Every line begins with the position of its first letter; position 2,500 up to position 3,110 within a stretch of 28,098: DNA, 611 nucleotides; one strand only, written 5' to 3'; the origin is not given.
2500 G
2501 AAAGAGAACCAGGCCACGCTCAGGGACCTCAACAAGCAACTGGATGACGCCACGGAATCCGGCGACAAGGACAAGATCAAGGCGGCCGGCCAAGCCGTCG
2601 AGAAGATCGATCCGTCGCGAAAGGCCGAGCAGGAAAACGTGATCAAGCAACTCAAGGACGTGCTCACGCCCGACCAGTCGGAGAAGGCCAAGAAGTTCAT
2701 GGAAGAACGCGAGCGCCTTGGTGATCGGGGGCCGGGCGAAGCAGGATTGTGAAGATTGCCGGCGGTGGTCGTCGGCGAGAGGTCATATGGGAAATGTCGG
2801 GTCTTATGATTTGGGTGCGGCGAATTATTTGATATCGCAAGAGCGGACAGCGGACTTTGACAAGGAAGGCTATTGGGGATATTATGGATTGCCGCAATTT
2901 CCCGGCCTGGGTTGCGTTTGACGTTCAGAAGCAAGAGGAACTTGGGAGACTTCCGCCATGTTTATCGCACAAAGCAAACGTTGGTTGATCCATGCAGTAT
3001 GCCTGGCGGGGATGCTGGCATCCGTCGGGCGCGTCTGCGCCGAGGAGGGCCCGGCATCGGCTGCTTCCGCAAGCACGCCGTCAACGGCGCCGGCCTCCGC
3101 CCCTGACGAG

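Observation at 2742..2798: Unassigned 36-bp motif in three copies, each 15 nt after a -10-like hexamer and upstream of a secreted enzyme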

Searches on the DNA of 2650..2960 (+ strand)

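Call 8: search_rna_families(source=window, start=2650, end=2960, threshold=evalue, max_evalue=10)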
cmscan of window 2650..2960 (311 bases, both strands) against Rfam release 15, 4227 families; matches with E-value up to 10: 2.
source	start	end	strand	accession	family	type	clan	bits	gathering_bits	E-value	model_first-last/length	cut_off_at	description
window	2898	2951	+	RF00749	mir-208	Gene; miRNA;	-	12.5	56.4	6.9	1-77/77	no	mir-208 microRNA precursor family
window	2654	2675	+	RF01134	sR30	Gene; snRNA; snoRNA; CD-box;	-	9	38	8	38-57/57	no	Small nucleolar RNA sR30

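Call 39: build_rna_model(alignment_id=A4, structure=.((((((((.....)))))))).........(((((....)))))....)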
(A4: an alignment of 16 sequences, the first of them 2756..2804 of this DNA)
Model R1 built from alignment A4 (16 sequences, 49 columns); structure: as given.
model positions 49; base pairs 13; branch points 1; effective number of sequences 6.29; information 1.128 bits per position. Calibrated on 0.2 Mb of random sequence (short: E-values are rough).
structure used (alignment columns):
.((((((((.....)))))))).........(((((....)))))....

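Call 40: search_with_rna_model(model_id=R1, sources=[window, L004, L005, L008, L009, L012, L016, L017, L018, L019, L022, L025, L031], max_evalue=10)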
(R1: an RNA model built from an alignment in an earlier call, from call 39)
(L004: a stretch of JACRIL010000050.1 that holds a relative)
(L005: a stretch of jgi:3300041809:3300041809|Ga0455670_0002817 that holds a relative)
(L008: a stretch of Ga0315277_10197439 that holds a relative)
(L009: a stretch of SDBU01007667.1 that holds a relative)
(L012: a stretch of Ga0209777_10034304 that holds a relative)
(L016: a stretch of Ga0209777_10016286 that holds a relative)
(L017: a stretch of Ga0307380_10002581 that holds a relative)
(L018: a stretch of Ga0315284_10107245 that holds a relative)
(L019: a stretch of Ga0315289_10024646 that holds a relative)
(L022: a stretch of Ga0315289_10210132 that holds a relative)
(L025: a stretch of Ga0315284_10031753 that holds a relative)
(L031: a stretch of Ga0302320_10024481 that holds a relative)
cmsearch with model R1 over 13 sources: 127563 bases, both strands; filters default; matches with E-value up to 10: 58.
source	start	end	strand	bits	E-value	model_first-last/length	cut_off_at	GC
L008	251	299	+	74.6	2.1e-23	1-49/49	no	0.61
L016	7382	7430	-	73.1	6.7e-23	1-49/49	no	0.63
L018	2786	2834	-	73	7.2e-23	1-49/49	no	0.61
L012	4530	4578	-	72.9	8e-23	1-49/49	no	0.59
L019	473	521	+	72.4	1.1e-22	1-49/49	no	0.59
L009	2907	2955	+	71.3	2.8e-22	1-49/49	no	0.65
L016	3364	3412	-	71.2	3e-22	1-49/49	no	0.65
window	2756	2804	+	67.4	5.7e-21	1-49/49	no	0.61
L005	10457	10505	+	67.4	5.7e-21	1-49/49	no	0.61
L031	1149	1197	-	66.9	8.5e-21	1-49/49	no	0.63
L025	2062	2110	+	65.4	2.7e-20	1-49/49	no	0.67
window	18317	18366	-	65.3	2.9e-20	1-49/49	no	0.62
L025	3622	3670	+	64.6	5.3e-20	1-49/49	no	0.63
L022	32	80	-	62.9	2e-19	1-49/49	no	0.59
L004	1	43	-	61.5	5.8e-19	1-43/49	3'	0.6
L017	6231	6279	+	60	1.9e-18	1-49/49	no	0.73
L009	119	167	+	52.9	4.9e-16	1-49/49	no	0.63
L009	6240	6288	+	41.8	2.8e-12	1-49/49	no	0.65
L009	67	115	+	37.4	8.6e-11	1-49/49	no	0.69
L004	6323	6370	-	30.7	1.7e-08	1-49/49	no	0.62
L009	4186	4239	+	25.5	9.2e-07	1-49/49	no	0.59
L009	10896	10945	-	15.3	0.0028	1-49/49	no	0.54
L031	5629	5662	+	12.1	0.034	1-49/49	no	0.74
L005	3308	3324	-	11.8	0.043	29-45/49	no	0.59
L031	3796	3845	+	11.3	0.065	1-49/49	no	0.72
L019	4659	4710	+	8.6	0.54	1-49/49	no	0.67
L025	722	773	+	8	0.84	1-49/49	no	0.73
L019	4327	4372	-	7.9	0.86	1-49/49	no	0.72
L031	3779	3805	-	7.9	0.92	1-49/49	no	0.81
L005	15639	15647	+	7.9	0.93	8-16/49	no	0.78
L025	6660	6668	+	7.9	0.93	8-16/49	no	0.78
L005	16433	16476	-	7.1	1.7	1-49/49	no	0.75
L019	4614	4642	-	7.1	1.7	1-49/49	no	0.72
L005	3874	3883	-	7.1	1.7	34-43/49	no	0.6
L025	2328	2360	+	7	1.9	1-49/49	no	0.7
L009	5973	5985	-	6.7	2.3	6-18/49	no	0.77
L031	3001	3043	+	6.7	2.4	1-49/49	no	0.65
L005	10840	10851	-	6.6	2.4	33-44/49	no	0.42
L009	6308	6341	-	6.5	2.7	1-49/49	no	0.71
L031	8107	8122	+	5.9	4.4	4-20/49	no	0.88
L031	8698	8713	+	5.9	4.4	4-20/49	no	0.88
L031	9295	9310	+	5.9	4.4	4-20/49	no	0.88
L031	6922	6937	+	5.9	4.4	4-20/49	no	0.88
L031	7519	7534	+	5.9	4.4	4-20/49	no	0.88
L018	1801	1857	+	5.9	4.4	1-49/49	no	0.68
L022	2059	2097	+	5.7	4.8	1-49/49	no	0.59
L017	449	468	-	5.6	5.2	3-21/49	no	0.75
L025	2570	2604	+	5.6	5.3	1-49/49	no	0.71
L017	8630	8674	+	5.5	5.7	1-49/49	no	0.69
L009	11967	12012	+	5.5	5.8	1-49/49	no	0.74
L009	6561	6593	-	5.4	6.2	1-49/49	no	0.58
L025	198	228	-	5.4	6.3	1-49/49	no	0.65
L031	10318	10328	-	5.4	6.3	7-17/49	no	0.82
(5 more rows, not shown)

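Call 50: search_with_rna_model(model_id=R1, sources=[L032, L033, L034, L035], max_evalue=1)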
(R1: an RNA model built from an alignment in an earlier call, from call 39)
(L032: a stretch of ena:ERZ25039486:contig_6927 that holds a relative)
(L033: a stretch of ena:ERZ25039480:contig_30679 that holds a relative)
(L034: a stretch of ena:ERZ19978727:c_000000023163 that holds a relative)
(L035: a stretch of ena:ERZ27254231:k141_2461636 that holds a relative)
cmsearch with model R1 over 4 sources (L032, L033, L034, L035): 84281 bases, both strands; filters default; matches with E-value up to 1: 17.
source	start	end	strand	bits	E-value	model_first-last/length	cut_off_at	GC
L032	9895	9943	+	37.1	7.2e-11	1-49/49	no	0.59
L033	9556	9604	+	21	2.1e-05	1-49/49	no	0.65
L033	5428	5458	-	14.5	0.0034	1-49/49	no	0.77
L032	13345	13399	-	11.4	0.04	1-49/49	no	0.6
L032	1338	1359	-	11.1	0.049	3-21/49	no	0.82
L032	21190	21235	+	11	0.053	1-49/49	no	0.72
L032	21020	21034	-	9.9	0.12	5-19/49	no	0.8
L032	16314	16342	+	9.6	0.16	1-49/49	no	0.72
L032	15729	15759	+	9.5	0.17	1-49/49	no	0.61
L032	15731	15749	-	9.2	0.21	3-21/49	no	0.84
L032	2990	3053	-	8.5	0.37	1-49/49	no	0.72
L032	19295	19303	-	7.9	0.61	8-16/49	no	0.78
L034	5518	5567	+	7.5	0.79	1-49/49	no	0.72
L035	5518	5567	+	7.5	0.79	1-49/49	no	0.72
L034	10632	10658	-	7.5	0.83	1-49/49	no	0.74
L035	10632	10658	-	7.5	0.83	1-49/49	no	0.74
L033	9255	9295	+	7.3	0.95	1-49/49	no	0.83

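Call 56: search_with_rna_model(model_id=R1, sources=[L036, L037], max_evalue=1, show_alignments=3)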
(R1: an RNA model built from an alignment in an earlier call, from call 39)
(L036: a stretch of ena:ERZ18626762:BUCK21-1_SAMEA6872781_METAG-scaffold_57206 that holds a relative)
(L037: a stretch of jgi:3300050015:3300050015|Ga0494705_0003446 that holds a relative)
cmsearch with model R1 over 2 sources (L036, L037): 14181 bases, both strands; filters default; matches with E-value up to 1: 3.
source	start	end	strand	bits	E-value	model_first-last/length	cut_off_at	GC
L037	2900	2939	+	9.7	0.024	1-49/49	no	0.6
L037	3946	3954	+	7.9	0.1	8-16/49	no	0.78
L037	6233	6271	+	6.7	0.25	1-49/49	no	0.62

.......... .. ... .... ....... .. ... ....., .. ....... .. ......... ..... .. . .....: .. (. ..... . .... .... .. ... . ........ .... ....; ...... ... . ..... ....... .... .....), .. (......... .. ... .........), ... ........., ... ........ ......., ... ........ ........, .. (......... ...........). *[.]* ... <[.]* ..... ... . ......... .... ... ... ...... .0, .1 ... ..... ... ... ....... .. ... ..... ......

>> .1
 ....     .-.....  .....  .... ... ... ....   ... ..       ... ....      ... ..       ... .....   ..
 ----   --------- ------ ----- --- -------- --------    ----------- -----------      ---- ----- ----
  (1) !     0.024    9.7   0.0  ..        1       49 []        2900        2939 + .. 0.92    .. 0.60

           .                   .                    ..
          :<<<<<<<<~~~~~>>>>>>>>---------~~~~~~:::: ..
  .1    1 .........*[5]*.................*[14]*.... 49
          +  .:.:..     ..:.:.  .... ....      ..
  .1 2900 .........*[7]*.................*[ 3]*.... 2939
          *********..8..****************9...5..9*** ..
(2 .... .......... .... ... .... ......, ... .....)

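Call 75: search_with_rna_model(model_id=R1, sources=[window, L004, L008, L009, L012, L016, L017, L018, L019, L022, L025, L031, L032, L033], max_evalue=0.0001, make_alignment=true)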
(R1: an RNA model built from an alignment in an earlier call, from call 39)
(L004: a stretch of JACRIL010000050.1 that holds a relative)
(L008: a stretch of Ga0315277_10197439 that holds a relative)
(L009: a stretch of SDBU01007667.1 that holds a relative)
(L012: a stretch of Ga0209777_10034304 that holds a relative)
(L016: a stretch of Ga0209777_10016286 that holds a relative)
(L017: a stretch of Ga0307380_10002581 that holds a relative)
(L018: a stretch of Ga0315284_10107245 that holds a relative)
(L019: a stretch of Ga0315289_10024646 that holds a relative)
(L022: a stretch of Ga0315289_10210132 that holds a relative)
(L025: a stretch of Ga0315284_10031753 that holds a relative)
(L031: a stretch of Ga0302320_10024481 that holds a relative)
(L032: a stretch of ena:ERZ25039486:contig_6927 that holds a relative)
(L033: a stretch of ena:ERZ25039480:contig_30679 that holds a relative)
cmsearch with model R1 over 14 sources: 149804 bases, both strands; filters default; matches with E-value up to 0.0001: 24.
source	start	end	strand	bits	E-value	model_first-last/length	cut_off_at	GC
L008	251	299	+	74.6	2.4e-23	1-49/49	no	0.61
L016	7382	7430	-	73.1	7.9e-23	1-49/49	no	0.63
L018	2786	2834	-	73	8.4e-23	1-49/49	no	0.61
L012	4530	4578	-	72.9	9.4e-23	1-49/49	no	0.59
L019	473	521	+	72.4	1.3e-22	1-49/49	no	0.59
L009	2907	2955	+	71.3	3.3e-22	1-49/49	no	0.65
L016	3364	3412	-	71.2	3.5e-22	1-49/49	no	0.65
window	2756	2804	+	67.4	6.6e-21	1-49/49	no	0.61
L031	1149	1197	-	66.9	1e-20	1-49/49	no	0.63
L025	2062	2110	+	65.4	3.2e-20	1-49/49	no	0.67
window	18317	18366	-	65.3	3.4e-20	1-49/49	no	0.62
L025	3622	3670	+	64.6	6.2e-20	1-49/49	no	0.63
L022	32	80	-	62.9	2.3e-19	1-49/49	no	0.59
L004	1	43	-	61.5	6.9e-19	1-43/49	3'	0.6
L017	6231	6279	+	60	2.2e-18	1-49/49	no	0.73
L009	119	167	+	52.9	5.8e-16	1-49/49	no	0.63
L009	6240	6288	+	41.8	3.3e-12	1-49/49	no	0.65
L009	67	115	+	37.4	1e-10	1-49/49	no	0.69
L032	9895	9943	+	37.1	1.3e-10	1-49/49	no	0.59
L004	6323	6370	-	30.7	2e-08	1-49/49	no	0.62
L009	4186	4239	+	25.5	1.1e-06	1-49/49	no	0.59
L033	9556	9604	+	21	3.7e-05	1-49/49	no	0.65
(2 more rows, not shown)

Alignment A5: 24 matches aligned to the model, 64 columns, each read 5' to 3' on its own strand. Consensus structure (alignment columns), stored with it:
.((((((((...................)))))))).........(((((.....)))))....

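Call 77: build_rna_model(alignment_id=A5)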
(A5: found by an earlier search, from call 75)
Model R2 built from alignment A5 (24 sequences, 64 columns); structure: stored with the alignment.
model positions 49; base pairs 13; branch points 1; effective number of sequences 15.98; information 1.128 bits per position. Calibrated on 0.2 Mb of random sequence (short: E-values are rough).
structure used (alignment columns):
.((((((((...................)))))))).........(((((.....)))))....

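Call 78: search_with_rna_model(model_id=R2, sources=[window, L001, L002, L003, L004, L005, L007, L008, L009, L010, L011, L012, L013, L014, L015, L016, L017, L018, L019, L020, L021, L022, L023, L024, L025, L026, L027, L028, L031, L032, L033, L034, L036, L037], max_evalue=0.1)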
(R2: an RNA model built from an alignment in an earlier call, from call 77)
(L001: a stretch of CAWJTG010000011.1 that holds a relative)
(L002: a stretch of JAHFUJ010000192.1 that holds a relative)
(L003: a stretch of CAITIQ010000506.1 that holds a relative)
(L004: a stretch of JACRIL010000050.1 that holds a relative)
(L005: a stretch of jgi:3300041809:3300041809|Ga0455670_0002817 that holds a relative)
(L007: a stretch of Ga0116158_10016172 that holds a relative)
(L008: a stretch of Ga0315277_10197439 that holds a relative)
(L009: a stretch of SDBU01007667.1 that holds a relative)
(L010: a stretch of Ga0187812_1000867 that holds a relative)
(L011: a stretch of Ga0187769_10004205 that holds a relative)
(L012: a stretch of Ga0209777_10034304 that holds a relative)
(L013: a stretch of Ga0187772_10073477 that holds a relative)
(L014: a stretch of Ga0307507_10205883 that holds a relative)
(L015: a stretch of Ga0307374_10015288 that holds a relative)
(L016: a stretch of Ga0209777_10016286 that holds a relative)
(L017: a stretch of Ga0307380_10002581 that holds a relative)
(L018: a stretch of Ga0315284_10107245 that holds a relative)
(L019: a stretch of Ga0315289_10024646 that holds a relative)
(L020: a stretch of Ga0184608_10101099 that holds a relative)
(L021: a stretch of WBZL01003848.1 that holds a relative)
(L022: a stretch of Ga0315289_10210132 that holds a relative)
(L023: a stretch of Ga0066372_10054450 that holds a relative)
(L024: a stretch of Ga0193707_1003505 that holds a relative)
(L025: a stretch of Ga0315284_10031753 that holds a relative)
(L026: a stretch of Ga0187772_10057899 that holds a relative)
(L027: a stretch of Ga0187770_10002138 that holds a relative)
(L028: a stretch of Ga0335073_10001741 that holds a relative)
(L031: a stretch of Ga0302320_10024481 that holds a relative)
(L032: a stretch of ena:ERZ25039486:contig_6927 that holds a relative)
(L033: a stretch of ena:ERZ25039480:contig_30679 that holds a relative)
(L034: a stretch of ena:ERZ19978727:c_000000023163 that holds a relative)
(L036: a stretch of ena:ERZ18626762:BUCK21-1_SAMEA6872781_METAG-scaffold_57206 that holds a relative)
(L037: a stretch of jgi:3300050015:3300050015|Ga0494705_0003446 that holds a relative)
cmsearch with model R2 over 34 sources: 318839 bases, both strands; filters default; matches with E-value up to 0.1: 36.
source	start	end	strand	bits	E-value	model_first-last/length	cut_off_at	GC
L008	251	299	+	74.6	2.3e-20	1-49/49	no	0.61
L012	4530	4578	-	73.5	5.1e-20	1-49/49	no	0.59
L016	7382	7430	-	73.3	5.9e-20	1-49/49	no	0.63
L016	3364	3412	-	72.3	1.2e-19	1-49/49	no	0.65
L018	2786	2834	-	71.9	1.5e-19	1-49/49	no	0.61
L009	2907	2955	+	71.9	1.6e-19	1-49/49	no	0.65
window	18317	18366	-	71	2.9e-19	1-49/49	no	0.62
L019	473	521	+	69.9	6.5e-19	1-49/49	no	0.59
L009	119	167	+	65.1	1.8e-17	1-49/49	no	0.63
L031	1149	1197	-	64.5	2.9e-17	1-49/49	no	0.63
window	2756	2804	+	63.6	5.1e-17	1-49/49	no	0.61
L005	10457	10505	+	63.6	5.1e-17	1-49/49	no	0.61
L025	3622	3670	+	63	7.8e-17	1-49/49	no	0.63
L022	32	80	-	62.1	1.5e-16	1-49/49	no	0.59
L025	2062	2110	+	60.6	4.4e-16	1-49/49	no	0.67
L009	6240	6288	+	59.5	9.4e-16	1-49/49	no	0.65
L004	1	43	-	59.3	1e-15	1-43/49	3'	0.6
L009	67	115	+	58.7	1.6e-15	1-49/49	no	0.69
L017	6231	6279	+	55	2.2e-14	1-49/49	no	0.73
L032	9895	9943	+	53.9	4.5e-14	1-49/49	no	0.59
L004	6323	6370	-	50.1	6.8e-13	1-49/49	no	0.62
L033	9556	9604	+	46.9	6.1e-12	1-49/49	no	0.65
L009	4186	4239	+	35.8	1.5e-08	1-49/49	no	0.59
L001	1137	1186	-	31.6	2.9e-07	1-49/49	no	0.72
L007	1847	1899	-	25.7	1.8e-05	1-49/49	no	0.62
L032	15729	15759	+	19.1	0.0019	1-49/49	no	0.61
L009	10896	10945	-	17.7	0.0047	1-49/49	no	0.54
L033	5029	5065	+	16.7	0.0099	1-49/49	no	0.7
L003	7500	7548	+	16.5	0.011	1-49/49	no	0.61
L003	5666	5724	-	15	0.031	1-49/49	no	0.66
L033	5428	5458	-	14.1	0.058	1-49/49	no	0.77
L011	3770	3823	+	13.5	0.093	1-49/49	no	0.69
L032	4358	4403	+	13.4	0.094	1-49/49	no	0.74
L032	21020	21034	-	13.4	0.096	5-19/49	no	0.8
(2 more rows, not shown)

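Call 91: search_with_rna_model(model_id=R2, sources=[L038, L039], max_evalue=1)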
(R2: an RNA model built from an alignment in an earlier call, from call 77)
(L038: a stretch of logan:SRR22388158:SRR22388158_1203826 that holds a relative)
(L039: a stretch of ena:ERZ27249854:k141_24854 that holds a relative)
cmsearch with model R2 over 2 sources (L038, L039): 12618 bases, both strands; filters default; matches with E-value up to 1: 0.
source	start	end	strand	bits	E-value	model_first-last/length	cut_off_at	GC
